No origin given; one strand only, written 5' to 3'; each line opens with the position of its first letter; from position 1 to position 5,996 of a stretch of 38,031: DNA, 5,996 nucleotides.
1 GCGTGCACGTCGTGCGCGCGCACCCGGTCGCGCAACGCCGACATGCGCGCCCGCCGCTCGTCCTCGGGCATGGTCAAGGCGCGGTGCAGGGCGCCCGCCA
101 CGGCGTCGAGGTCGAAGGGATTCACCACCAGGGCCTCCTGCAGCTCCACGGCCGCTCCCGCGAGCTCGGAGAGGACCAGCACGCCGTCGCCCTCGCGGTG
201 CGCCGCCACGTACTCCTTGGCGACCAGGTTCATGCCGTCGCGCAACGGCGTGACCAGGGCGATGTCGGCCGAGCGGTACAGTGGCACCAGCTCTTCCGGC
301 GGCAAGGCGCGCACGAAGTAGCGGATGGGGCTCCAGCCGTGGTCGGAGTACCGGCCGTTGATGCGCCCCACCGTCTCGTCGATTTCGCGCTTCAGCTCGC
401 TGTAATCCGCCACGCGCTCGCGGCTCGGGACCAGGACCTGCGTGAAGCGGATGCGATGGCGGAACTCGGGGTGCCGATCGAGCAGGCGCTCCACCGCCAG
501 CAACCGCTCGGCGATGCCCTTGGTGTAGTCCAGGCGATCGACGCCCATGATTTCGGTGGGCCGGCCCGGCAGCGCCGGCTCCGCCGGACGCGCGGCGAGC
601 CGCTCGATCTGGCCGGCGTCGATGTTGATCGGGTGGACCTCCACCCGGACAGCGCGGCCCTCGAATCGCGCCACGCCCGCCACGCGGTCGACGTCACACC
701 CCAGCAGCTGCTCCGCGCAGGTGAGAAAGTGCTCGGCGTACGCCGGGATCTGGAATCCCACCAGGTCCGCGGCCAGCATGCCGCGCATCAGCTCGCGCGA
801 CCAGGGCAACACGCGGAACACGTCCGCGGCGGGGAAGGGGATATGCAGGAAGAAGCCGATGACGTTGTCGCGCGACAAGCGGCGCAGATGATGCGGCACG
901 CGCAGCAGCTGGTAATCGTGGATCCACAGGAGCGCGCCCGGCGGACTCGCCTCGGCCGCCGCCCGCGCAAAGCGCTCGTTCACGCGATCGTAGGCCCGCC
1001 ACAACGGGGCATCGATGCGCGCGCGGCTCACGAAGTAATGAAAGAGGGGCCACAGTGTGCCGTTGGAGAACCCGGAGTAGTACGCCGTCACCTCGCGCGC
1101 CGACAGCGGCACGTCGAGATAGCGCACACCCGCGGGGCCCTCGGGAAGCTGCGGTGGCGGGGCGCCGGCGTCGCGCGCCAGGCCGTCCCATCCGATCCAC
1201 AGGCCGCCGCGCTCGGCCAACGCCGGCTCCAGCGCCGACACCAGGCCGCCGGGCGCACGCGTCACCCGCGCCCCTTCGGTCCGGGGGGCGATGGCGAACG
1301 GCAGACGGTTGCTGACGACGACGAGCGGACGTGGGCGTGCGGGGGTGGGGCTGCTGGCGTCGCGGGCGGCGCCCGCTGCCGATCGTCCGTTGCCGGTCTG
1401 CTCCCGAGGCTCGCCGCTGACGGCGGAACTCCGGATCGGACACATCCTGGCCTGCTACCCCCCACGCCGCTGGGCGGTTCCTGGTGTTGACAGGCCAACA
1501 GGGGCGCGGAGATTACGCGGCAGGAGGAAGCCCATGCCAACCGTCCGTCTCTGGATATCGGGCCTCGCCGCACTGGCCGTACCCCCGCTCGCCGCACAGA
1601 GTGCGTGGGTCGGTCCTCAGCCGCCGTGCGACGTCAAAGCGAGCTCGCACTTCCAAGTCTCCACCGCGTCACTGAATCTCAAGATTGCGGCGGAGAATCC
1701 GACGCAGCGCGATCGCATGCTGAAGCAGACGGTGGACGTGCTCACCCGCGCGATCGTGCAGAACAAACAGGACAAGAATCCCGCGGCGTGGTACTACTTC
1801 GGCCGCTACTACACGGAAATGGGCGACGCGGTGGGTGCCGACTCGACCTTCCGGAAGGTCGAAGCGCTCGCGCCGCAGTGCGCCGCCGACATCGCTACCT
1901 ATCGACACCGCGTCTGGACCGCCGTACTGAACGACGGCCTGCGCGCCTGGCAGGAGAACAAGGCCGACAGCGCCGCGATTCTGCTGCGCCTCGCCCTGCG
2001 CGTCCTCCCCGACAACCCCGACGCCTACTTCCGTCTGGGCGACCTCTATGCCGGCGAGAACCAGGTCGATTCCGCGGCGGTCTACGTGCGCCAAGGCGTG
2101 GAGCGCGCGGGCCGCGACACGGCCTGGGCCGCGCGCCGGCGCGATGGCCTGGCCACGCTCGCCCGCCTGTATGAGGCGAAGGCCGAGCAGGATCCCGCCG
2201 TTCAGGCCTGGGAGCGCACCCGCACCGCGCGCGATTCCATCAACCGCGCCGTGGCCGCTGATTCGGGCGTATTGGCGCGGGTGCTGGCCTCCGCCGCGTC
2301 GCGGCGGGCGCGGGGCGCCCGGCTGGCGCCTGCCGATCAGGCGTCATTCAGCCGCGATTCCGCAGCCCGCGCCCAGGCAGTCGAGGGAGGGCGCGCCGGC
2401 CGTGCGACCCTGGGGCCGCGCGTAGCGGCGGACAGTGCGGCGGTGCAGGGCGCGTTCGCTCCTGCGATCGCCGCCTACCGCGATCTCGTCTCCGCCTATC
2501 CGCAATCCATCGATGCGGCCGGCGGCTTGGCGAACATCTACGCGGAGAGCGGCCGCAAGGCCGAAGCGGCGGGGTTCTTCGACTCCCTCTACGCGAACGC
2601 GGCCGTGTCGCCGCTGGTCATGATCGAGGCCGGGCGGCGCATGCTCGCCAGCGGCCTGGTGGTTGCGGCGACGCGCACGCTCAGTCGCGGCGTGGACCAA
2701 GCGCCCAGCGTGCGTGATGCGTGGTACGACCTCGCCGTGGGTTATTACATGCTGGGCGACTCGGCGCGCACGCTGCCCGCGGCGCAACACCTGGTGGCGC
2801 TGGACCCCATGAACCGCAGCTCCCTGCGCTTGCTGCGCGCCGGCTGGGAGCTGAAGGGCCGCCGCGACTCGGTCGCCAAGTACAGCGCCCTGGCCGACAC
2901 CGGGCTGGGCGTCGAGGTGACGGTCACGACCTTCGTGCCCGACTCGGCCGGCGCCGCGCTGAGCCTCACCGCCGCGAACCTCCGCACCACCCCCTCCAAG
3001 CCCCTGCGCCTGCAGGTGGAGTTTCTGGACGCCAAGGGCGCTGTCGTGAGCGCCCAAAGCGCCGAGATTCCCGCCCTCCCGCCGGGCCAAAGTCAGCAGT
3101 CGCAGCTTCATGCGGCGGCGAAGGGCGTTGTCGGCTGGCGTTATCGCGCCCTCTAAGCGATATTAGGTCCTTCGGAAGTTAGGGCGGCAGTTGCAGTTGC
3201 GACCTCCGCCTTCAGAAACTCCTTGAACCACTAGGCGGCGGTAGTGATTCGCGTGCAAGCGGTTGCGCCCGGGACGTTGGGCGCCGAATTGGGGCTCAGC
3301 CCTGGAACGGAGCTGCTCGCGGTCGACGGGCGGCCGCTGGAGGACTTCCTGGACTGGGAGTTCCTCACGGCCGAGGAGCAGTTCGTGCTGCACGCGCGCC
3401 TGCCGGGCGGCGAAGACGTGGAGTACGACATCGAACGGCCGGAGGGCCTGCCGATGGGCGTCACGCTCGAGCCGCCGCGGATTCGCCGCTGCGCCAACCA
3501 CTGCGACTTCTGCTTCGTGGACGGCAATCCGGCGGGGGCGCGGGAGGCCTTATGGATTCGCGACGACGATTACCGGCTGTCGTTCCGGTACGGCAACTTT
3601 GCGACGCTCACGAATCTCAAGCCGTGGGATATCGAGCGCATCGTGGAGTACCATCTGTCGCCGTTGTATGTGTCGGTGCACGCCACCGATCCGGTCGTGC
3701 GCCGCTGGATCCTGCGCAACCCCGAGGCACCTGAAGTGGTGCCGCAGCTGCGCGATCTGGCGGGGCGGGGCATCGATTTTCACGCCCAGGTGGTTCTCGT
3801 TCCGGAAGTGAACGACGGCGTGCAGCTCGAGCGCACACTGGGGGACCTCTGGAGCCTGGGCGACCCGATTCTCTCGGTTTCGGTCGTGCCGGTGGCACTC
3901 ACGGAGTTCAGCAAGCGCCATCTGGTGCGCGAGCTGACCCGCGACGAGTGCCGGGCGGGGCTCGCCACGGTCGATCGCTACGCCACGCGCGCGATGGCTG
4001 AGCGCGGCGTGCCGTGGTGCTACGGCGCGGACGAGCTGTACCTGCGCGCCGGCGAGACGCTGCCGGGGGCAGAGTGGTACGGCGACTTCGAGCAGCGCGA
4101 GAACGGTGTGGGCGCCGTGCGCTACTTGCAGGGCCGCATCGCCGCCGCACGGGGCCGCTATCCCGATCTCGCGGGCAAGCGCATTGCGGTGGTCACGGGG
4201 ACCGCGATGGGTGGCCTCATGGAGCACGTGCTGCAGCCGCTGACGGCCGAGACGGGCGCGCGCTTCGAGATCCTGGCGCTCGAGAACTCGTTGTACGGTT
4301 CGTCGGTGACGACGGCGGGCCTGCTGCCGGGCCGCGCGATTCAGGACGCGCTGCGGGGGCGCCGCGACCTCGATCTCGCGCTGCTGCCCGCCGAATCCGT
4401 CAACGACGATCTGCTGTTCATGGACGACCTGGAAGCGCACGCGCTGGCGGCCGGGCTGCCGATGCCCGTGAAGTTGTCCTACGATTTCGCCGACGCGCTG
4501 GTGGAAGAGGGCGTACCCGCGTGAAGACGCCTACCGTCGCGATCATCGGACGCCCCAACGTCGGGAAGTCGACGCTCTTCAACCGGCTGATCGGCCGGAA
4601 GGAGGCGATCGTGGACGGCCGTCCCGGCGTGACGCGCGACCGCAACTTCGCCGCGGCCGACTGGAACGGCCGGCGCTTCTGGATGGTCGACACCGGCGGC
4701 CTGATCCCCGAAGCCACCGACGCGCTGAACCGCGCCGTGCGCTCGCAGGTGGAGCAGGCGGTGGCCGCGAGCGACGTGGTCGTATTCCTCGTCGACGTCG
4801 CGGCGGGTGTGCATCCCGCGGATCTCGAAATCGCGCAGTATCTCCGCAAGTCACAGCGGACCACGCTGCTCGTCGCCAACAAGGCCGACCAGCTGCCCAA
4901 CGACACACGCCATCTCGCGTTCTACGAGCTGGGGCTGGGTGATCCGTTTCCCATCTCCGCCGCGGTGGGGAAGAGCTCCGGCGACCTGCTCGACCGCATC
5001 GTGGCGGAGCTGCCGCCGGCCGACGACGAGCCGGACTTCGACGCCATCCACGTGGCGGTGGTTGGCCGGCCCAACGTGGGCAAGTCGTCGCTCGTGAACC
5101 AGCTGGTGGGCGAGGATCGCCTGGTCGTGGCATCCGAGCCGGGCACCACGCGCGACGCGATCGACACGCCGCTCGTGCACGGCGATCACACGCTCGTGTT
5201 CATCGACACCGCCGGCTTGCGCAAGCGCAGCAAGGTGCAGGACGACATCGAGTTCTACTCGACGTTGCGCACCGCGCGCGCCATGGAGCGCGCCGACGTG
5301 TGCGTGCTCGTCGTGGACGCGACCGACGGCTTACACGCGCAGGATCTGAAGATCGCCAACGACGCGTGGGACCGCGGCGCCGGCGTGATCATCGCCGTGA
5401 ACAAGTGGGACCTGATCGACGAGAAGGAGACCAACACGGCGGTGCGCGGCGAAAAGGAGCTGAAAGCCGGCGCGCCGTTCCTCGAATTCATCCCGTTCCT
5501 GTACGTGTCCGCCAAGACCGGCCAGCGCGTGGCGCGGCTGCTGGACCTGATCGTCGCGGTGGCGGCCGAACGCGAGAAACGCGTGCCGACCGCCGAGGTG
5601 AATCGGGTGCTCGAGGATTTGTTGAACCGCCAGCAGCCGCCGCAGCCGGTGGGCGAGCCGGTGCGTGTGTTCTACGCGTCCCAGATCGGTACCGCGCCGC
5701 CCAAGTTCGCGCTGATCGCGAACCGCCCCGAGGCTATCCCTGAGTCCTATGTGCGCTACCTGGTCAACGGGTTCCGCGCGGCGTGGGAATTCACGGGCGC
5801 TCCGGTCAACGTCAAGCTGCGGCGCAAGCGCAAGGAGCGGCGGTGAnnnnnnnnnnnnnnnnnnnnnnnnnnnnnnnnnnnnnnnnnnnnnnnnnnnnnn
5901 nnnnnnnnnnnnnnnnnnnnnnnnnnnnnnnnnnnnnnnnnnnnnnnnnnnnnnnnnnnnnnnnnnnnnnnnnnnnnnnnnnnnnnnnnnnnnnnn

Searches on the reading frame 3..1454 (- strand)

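Call 37: search_protein_families(library=pfam, proteins=[window:3-1454:-], max_evalue=0.0001)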
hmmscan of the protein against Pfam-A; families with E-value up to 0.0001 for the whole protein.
window:3-1454:- (484 aa): 1 family
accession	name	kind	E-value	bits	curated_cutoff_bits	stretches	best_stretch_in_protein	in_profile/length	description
PF00982.27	Glyco_transf_20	-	5e-133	444.7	32.5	1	44-483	3-460/473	Glycosyltransferase family 20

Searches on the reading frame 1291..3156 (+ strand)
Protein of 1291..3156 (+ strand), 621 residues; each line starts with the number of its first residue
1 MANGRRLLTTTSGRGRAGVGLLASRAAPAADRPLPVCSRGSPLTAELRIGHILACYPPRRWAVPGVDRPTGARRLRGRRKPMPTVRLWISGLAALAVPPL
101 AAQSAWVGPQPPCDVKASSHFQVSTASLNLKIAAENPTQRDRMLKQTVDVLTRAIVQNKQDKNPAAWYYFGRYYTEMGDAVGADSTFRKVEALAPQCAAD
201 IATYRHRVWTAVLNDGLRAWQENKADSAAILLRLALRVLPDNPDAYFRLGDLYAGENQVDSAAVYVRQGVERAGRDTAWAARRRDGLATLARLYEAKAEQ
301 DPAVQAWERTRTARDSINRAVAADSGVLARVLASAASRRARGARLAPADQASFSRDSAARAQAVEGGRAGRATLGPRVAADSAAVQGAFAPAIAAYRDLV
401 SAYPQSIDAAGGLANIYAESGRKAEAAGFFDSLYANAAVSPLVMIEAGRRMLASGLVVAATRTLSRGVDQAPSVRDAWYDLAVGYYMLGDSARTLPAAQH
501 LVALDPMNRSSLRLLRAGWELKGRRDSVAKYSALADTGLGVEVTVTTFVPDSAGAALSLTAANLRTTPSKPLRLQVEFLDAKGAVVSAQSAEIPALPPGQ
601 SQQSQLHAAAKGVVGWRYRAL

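Call 37: search_protein_families(library=pfam, proteins=[window:1291-3156:+], max_evalue=0.0001)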
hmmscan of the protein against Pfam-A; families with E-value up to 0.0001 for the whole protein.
window:1291-3156:+ (621 aa): 7 families
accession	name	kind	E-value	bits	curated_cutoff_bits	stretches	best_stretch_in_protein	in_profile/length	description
PF14559.12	TPR_19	-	3.1e-12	47.1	25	2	219-281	1-63/68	Tetratricopeptide repeat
PF13431.12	TPR_17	-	4.1e-09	36.4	24.4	0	234-262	4-32/34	Tetratricopeptide repeat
PF13428.12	TPR_14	-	6.7e-08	32.9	23.5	0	220-252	12-44/44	Tetratricopeptide repeat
PF07719.23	TPR_2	-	1.2e-07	31.8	27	0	243-272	1-30/34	Tetratricopeptide repeat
PF13174.12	TPR_6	-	9.2e-07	29.6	26.3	0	382-406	9-33/33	Tetratricopeptide repeat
PF13432.12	TPR_16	-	1.3e-06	29.2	32.7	0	379-440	3-64/65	Tetratricopeptide repeat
PF13181.12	TPR_8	-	3.4e-05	24.1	25.7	0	244-273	2-31/34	Tetratricopeptide repeat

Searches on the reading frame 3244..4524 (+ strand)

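Call 37: search_protein_families(library=pfam, proteins=[window:3244-4524:+], max_evalue=0.0001)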
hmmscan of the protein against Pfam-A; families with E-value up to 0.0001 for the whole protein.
window:3244-4524:+ (426 aa): 2 families
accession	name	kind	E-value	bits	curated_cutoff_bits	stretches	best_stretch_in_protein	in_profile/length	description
PF19238.5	Radical_SAM_2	-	1.3e-52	178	26.7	1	70-212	6-151/151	Radical SAM-like domain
PF04459.17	DUF512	-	2.4e-38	131.9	25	1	215-410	1-198/202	Protein of unknown function (DUF512)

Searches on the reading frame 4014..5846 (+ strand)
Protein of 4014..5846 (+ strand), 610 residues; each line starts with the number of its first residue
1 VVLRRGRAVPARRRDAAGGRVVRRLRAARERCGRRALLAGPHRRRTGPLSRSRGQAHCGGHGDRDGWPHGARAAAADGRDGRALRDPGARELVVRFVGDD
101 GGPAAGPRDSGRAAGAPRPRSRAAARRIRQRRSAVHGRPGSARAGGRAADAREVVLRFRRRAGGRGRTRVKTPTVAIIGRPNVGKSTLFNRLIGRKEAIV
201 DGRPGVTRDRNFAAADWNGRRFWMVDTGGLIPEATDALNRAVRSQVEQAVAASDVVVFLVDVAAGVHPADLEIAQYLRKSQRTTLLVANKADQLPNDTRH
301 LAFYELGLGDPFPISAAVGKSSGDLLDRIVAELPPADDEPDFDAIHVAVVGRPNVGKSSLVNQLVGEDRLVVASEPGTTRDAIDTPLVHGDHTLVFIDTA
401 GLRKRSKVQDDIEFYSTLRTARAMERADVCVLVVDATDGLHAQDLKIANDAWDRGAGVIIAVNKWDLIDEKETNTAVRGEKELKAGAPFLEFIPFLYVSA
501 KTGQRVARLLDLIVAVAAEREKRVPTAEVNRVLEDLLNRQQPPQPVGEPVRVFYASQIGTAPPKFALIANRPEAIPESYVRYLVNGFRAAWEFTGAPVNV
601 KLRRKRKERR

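Call 37: search_protein_families(library=pfam, proteins=[window:4014-5846:+], max_evalue=0.0001)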
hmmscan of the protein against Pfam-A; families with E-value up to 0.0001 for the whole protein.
window:4014-5846:+ (610 aa): 12 families
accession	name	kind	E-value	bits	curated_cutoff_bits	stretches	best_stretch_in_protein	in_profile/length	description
PF01926.29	MMR_HSR1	-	3.6e-55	185.4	21.9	2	174-290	1-113/113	50S ribosome-binding GTPase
PF00009.33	GTP_EFTU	-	2.4e-25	89.7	26.5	2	368-516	45-185/188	Elongation factor Tu GTP binding domain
PF14714.11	KH_dom-like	-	3.1e-25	88.7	27.3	1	523-603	1-81/81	KH-domain-like of EngA bacterial GTPase enzymes, C-terminal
PF02421.24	FeoB_N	-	6.3e-24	84.7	27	2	346-476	2-126/156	Ferrous iron transport protein B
PF00350.29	Dynamin_N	-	1.5e-14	54.8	27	1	347-380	1-34/168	Dynamin family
PF04548.22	AIG1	-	2.7e-10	40.4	27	0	347-446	3-102/212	AIG1 family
PF03193.22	RsgA_GTPase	-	1.3e-09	38.6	30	0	346-373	108-135/174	RsgA GTPase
PF00071.28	Ras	-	4.1e-06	26.9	21.6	0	347-514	2-157/162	Ras family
PF02492.25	cobW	-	1e-05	25.7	20.7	0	393-489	85-178/180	CobW/HypB/UreG, nucleotide-binding domain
PF13479.12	AAA_24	-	1.2e-05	25.7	27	0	345-440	3-76/195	AAA domain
PF13401.12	AAA_22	-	1.4e-05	25.8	27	0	175-279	8-109/130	AAA domain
PF08477.19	Roc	-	5.5e-05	23.8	27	0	347-369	2-24/119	Ras of Complex, Roc, domain of DAPkinase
